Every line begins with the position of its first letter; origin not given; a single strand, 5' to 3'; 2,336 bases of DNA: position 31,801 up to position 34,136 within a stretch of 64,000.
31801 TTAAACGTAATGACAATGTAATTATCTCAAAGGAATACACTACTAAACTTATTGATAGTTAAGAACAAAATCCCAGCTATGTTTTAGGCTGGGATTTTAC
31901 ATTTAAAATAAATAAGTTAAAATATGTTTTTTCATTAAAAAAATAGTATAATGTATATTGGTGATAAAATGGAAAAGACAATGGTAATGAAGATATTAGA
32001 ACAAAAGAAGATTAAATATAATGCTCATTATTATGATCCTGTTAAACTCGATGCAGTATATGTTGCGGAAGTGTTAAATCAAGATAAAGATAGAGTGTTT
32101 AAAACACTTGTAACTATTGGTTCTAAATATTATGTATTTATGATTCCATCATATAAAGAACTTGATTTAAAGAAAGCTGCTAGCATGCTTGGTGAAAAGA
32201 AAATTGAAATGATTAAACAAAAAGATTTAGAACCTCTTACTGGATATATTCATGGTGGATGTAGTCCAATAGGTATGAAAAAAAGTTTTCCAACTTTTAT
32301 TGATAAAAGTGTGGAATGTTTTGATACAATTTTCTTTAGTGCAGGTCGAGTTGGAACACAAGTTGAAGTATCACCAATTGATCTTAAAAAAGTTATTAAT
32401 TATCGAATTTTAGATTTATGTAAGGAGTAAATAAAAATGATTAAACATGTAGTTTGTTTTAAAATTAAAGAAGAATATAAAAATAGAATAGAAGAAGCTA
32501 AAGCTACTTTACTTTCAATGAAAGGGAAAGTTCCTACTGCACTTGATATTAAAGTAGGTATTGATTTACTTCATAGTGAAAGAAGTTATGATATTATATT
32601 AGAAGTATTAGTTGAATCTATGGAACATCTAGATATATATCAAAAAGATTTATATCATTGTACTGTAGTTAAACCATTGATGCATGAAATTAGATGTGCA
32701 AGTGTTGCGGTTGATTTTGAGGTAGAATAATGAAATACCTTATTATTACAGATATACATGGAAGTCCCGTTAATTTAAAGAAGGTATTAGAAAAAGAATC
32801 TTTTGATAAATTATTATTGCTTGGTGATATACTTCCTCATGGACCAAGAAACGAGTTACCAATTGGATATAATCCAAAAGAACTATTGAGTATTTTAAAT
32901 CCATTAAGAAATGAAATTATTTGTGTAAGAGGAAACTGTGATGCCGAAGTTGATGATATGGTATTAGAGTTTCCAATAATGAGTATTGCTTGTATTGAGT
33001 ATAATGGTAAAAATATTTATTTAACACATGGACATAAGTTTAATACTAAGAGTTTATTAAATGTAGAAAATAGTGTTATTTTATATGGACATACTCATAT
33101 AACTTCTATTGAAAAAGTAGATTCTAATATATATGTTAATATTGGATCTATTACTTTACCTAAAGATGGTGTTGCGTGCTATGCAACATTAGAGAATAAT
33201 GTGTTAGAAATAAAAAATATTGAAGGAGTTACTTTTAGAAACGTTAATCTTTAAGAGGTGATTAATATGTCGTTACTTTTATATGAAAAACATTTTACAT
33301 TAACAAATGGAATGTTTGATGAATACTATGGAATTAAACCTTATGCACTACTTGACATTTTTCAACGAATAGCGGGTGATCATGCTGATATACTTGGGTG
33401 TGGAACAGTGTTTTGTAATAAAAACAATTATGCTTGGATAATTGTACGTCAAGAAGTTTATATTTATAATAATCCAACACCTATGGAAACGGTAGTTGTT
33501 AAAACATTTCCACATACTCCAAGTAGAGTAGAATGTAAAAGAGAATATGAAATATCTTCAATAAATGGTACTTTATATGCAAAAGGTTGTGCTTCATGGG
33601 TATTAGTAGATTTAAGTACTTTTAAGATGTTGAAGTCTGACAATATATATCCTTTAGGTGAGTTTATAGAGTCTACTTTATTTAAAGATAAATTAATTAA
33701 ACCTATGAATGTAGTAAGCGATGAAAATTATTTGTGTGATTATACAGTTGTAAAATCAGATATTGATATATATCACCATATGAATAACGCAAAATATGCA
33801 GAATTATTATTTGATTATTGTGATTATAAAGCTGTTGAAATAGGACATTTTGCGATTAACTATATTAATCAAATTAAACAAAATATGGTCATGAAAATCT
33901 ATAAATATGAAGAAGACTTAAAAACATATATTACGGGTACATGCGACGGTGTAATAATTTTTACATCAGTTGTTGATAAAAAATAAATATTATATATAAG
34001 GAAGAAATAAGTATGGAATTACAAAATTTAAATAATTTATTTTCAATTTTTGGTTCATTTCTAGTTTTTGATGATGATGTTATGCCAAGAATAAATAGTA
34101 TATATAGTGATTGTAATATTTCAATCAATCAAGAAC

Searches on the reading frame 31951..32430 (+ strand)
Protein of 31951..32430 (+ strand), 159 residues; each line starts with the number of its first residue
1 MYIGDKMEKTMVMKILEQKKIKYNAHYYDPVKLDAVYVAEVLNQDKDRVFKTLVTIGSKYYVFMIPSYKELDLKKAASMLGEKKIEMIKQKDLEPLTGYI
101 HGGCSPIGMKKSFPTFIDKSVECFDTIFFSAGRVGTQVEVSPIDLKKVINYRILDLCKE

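Call 8: search_protein_families(library=pfam, proteins=[window:31951-32430:+])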
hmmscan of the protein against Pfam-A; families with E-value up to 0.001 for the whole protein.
window:31951-32430:+ (159 aa): 1 family
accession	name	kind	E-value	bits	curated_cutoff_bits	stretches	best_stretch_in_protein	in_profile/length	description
PF04073.20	tRNA_edit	-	1e-24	87.4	25.5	1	37-147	9-122/123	Aminoacyl-tRNA editing domain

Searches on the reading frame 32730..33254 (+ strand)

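Call 8: search_protein_families(library=pfam, proteins=[window:32730-33254:+])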
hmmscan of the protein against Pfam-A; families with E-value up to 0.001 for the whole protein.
window:32730-33254:+ (174 aa): 2 families
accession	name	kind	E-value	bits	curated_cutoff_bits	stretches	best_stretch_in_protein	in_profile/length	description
PF12850.12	Metallophos_2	-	8.5e-21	75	27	1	1-155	1-150/154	Calcineurin-like phosphoesterase superfamily domain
PF00149.33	Metallophos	-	2.8e-10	41.4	21.5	1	1-107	1-117/191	Calcineurin-like phosphoesterase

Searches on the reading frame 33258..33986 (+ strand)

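Call 76: search_protein_families(library=pfam, proteins=[window:33258-33986:+], max_evalue=0.00001)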
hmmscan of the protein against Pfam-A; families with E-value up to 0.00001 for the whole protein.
window:33258-33986:+ (242 aa): 2 families
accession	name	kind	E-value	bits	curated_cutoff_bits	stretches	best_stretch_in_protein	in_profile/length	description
PF01643.23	Acyl-ACP_TE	-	7.6e-15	55.2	23.7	1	8-124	3-120/131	Acyl-ACP thioesterase N-terminal domain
PF20791.3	Acyl-ACP_TE_C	-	3e-07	31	21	1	160-215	10-68/101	Acyl-ACP thioesterase C-terminal domain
